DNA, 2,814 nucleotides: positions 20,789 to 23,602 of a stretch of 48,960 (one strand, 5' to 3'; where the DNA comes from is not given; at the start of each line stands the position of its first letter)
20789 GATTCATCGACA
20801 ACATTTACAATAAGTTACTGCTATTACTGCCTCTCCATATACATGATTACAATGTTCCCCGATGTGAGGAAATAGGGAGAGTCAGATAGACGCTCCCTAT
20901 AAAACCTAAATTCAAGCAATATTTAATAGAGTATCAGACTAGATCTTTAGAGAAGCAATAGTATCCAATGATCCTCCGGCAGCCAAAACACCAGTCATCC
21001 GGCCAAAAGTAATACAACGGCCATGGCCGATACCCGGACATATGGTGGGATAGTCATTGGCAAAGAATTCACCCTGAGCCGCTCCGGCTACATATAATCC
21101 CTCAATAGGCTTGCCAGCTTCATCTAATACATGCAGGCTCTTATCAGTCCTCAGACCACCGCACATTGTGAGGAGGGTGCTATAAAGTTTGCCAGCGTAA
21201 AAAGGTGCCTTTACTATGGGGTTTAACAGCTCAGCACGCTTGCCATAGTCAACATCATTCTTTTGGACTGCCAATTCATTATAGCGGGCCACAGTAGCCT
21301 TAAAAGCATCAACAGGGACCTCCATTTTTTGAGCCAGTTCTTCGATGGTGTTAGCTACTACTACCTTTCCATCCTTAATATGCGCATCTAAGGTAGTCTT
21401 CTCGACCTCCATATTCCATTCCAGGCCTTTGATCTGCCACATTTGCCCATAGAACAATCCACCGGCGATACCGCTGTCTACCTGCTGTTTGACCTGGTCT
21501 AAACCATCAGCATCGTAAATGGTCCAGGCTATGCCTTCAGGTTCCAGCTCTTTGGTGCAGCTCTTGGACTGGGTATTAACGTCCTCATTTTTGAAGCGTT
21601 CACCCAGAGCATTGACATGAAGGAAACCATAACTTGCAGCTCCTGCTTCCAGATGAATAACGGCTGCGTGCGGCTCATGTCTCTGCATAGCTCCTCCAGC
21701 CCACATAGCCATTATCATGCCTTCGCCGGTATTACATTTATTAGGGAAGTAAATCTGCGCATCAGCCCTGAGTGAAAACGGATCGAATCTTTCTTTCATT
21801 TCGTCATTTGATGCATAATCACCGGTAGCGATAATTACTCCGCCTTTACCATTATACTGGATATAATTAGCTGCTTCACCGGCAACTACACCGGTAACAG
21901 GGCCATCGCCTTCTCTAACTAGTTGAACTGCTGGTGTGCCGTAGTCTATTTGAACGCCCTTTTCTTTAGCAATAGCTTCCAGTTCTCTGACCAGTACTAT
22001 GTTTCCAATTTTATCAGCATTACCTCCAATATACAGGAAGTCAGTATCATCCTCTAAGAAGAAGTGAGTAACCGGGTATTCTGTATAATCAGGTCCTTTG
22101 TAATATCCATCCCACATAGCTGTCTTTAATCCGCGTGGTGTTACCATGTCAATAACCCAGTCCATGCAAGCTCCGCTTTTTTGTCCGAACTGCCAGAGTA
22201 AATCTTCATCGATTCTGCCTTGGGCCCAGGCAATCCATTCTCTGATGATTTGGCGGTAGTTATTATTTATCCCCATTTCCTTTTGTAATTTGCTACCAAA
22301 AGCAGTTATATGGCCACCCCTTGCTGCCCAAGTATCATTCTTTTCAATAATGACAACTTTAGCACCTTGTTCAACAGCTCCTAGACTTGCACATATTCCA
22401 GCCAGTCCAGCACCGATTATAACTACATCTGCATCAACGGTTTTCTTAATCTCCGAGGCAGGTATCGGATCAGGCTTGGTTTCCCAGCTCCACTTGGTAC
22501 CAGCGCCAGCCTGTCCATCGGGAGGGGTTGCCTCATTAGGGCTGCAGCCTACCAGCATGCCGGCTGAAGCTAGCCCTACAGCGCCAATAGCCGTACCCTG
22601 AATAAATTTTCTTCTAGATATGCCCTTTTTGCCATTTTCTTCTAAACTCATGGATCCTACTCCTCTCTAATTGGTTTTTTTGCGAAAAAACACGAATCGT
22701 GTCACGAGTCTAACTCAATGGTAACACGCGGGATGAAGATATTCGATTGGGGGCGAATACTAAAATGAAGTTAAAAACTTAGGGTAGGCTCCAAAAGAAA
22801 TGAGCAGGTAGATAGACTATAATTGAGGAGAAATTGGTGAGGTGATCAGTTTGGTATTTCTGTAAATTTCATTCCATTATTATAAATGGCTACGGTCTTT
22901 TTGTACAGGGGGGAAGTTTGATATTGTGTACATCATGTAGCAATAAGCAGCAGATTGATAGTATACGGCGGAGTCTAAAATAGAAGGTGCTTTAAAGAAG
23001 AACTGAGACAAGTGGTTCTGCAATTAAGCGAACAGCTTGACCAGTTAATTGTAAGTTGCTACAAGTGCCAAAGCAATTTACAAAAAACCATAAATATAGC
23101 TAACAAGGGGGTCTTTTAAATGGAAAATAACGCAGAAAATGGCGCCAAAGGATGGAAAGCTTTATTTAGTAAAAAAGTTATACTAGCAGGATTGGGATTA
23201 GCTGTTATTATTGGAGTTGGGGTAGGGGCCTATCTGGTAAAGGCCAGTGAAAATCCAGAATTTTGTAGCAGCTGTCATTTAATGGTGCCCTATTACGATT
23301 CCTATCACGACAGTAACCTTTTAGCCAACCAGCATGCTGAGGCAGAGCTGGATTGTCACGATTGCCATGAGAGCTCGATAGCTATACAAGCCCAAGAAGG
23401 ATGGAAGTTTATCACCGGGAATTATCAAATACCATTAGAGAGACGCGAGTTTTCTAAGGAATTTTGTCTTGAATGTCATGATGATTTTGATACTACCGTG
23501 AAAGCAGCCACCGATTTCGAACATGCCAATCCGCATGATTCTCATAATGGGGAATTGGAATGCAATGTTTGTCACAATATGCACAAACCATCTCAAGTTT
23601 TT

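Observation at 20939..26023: Self-contained extracytoplasmic flavin-reductase respiratory module (Cgr1/Cgr2-like) of unknown substrate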

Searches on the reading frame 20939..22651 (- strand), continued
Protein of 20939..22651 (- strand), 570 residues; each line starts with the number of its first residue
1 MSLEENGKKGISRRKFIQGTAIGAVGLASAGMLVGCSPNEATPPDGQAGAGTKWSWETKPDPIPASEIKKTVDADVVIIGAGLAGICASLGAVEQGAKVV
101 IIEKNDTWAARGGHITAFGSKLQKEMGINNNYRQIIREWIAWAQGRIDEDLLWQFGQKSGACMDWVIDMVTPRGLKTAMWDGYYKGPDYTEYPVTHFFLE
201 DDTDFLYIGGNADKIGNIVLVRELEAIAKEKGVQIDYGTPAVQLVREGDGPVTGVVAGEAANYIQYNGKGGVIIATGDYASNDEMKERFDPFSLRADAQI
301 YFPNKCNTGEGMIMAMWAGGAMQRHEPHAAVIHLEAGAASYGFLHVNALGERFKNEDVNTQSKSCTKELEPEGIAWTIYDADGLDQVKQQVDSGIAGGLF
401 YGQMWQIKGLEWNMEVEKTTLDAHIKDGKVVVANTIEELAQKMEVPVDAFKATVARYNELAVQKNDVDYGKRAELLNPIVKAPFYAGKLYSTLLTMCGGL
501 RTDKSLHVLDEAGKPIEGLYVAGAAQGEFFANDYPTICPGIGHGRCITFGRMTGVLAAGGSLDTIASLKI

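Call 54: fold_search(model_id=the predicted structure, library=pdb)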
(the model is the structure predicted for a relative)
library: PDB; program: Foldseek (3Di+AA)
matches with E <= 10: 1948; with E <= 0.001: 1137
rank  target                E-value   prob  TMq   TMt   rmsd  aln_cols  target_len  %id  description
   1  6t86                  2.5e-31  1.00  0.68  0.84   3.8       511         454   23  Urocanate reductase in complex with FAD (released 2021-03-03)
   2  6t85                  2.5e-31  1.00  0.58  0.70   6.9       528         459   22  Urocanate reductase in complex with ADP (released 2021-03-03)
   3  1ksu_A                3.2e-30  1.00  0.58  0.58   5.7       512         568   22  Crystal Structure of His505Tyr Mutant Flavocytochrome c3 from Shewanella frigidimarina (released 2002-08-14)
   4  1m64_A                5.3e-30  1.00  0.57  0.58   5.8       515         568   23  Crystal structure of Q363F mutant flavocytochrome c3 (released 2002-11-06)
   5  1e39                  5.7e-30  1.00  0.59  0.59   5.5       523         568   23  Flavocytochrome C3 from Shewanella frigidimarina histidine 365 mutated to alanine (released 2000-09-18)
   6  1jrz_A                6.3e-30  1.00  0.60  0.60   5.4       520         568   22  Crystal structure of Arg402Tyr mutant flavocytochrome c3 from Shewanella frigidimarina (released 2001-11-02)
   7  1kss                  6.7e-30  1.00  0.59  0.60   5.3       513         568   23  Crystal Structure of His505Ala Mutant Flavocytochrome c3 from Shewanella frigidimarina (released 2002-08-14)
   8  2b7r                  9.4e-30  1.00  0.59  0.59   5.7       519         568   23  Structure of E378D mutant flavocytochrome c3 (released 2006-05-23)
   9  1lj1_A                1.2e-29  1.00  0.60  0.60   5.3       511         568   23  Crystal structure of Q363F/R402A mutant flavocytochrome c3 (released 2002-11-06)
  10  1p2h                  1.7e-29  1.00  0.59  0.59   5.8       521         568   22  H61M mutant of flavocytochrome c3 (released 2003-11-25)
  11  1qjd                  2.1e-29  1.00  0.59  0.59   5.3       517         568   23  Flavocytochrome C3 from Shewanella frigidimarina (released 1999-11-21)
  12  1jrx_A                2.7e-29  1.00  0.58  0.58   5.7       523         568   22  Crystal structure of Arg402Ala mutant flavocytochrome c3 from Shewanella frigidimarina (released 2001-11-02)
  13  4c3x_A                3.1e-29  1.00  0.60  0.67   6.3       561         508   20  Crystal structure of 3-ketosteroid delta1-dehydrogenase from Rhodococcus erythropolis SQ1 (released 2013-11-06)
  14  4c3x_B                3.4e-29  1.00  0.62  0.69   6.0       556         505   21  Crystal structure of 3-ketosteroid delta1-dehydrogenase from Rhodococcus erythropolis SQ1 (released 2013-11-06)
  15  1d4c_B                4.3e-29  1.00  0.63  0.63   4.5       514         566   25  CRYSTAL STRUCTURE OF THE UNCOMPLEXED FORM OF THE FLAVOCYTOCHROME C FUMARATE REDUCTASE OF SHEWANELLA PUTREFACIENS STRAI (released 1999-12-01)
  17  4at0                  6.8e-29  1.00  0.62  0.72   5.8       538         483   22  The crystal structure of 3-ketosteroid-delta4-(5alpha)-dehydrogenase from Rhodococcus jostii RHA1 (released 2012-08-01)
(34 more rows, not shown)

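Call 71: search_protein_families(library=pfam, proteins=[L001:156-1568:-, L001:1628-2419:-, L001:2460-3380:-, L001:3815-4387:-, L001:12347-13102:-, L001:13527-15392:-, L001:15825-16979:-, L008:6559-8094:+, L008:5081-6214:-, L008:753-2171:+], max_evalue=0.001)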
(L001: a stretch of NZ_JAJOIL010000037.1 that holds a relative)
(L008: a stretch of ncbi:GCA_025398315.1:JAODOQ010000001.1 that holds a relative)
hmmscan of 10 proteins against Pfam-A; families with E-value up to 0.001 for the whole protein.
L001:156-1568:- (470 aa): 3 families
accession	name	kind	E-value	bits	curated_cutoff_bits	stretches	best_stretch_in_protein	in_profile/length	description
PF00224.27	PK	-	1.8e-115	386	30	1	1-321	1-328/328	Pyruvate kinase, barrel domain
PF02887.21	PK_C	-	7.5e-37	126.3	28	1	356-467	2-113/114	Pyruvate kinase, alpha/beta domain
PF03328.21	HpcH_HpaI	-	8.3e-05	22.4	25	1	174-267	77-184/221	HpcH/HpaI aldolase/citrate lyase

L001:1628-2419:- (263 aa): 1 family
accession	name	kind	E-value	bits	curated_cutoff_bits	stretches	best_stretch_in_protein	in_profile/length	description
PF00899.27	ThiF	-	2.5e-52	177.9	28.1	1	25-259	1-238/238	ThiF family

L001:2460-3380:- (306 aa): 1 family
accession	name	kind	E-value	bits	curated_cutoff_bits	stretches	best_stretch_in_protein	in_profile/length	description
PF07690.21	MFS_1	-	1.2e-36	126.8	33.4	2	3-235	84-326/347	Major Facilitator Superfamily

L001:3815-4387:- (190 aa): 0 families

L001:12347-13102:- (251 aa): 2 families
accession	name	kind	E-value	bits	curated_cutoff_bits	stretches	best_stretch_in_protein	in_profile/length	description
PF14338.12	Mrr_N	-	2.2e-23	82.6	29.5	1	6-93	1-86/87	Mrr N-terminal domain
PF04471.18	Mrr_cat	-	4.3e-12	46.6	21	1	158-220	2-59/115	Restriction endonuclease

L001:13527-15392:- (621 aa): 2 families
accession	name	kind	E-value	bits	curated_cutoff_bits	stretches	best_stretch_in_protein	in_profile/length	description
PF00122.25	E1-E2_ATPase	-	3e-52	177.2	28.1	1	119-289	2-180/181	E1-E2 ATPase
PF00702.32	Hydrolase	-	1.4e-29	104.3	26.4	1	309-526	4-191/191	haloacid dehalogenase-like hydrolase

L001:15825-16979:- (384 aa): 2 families
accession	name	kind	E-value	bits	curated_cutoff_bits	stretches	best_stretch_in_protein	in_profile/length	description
PF08239.17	SH3_3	-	4e-21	75.4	27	2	207-252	3-54/54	Bacterial SH3 domain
PF06347.19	SH3_4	-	0.00095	19.3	24.1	0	205-252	3-55/56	Bacterial SH3 domain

L008:6559-8094:+ (511 aa): 2 families
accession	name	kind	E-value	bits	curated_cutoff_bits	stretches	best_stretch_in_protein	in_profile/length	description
PF08757.17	CotH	-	1.7e-76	258.3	23.8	1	172-502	1-320/322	CotH kinase protein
PF16411.10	SusF_SusE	-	8.4e-05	23.4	27.5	1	217-417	46-163/167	Outer membrane protein SusF_SusE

L008:5081-6214:- (377 aa): 0 families

L008:753-2171:+ (472 aa): 0 families

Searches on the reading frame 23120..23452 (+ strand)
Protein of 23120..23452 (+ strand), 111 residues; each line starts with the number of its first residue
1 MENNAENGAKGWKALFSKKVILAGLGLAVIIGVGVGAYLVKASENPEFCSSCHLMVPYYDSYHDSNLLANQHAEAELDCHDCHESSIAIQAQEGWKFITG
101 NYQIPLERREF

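Call 56: search_solved_structures(query=window:23120-23452:+, max_evalue=1, show_alignments=3)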
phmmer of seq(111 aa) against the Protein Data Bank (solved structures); distinct sequences matched with E-value up to 1: 4.
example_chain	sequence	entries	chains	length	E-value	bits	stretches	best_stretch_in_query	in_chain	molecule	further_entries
2j7a_C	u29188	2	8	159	3.6e-05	27.1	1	18-98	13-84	CYTOCHROME C QUINOL DEHYDROGENASE NRFH | NAPC/NIRT CYTOCHROME C FAMILY PROTEIN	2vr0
8cvx_A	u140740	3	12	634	0.16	15.3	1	8-62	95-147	Glycogen [starch] synthase, muscle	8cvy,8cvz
7q0b_A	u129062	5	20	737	0.23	14.8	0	8-62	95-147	Glycogen [starch] synthase, muscle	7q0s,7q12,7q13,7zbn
8z0a_A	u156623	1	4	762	0.24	14.7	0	8-62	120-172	Glycogen [starch] synthase, muscle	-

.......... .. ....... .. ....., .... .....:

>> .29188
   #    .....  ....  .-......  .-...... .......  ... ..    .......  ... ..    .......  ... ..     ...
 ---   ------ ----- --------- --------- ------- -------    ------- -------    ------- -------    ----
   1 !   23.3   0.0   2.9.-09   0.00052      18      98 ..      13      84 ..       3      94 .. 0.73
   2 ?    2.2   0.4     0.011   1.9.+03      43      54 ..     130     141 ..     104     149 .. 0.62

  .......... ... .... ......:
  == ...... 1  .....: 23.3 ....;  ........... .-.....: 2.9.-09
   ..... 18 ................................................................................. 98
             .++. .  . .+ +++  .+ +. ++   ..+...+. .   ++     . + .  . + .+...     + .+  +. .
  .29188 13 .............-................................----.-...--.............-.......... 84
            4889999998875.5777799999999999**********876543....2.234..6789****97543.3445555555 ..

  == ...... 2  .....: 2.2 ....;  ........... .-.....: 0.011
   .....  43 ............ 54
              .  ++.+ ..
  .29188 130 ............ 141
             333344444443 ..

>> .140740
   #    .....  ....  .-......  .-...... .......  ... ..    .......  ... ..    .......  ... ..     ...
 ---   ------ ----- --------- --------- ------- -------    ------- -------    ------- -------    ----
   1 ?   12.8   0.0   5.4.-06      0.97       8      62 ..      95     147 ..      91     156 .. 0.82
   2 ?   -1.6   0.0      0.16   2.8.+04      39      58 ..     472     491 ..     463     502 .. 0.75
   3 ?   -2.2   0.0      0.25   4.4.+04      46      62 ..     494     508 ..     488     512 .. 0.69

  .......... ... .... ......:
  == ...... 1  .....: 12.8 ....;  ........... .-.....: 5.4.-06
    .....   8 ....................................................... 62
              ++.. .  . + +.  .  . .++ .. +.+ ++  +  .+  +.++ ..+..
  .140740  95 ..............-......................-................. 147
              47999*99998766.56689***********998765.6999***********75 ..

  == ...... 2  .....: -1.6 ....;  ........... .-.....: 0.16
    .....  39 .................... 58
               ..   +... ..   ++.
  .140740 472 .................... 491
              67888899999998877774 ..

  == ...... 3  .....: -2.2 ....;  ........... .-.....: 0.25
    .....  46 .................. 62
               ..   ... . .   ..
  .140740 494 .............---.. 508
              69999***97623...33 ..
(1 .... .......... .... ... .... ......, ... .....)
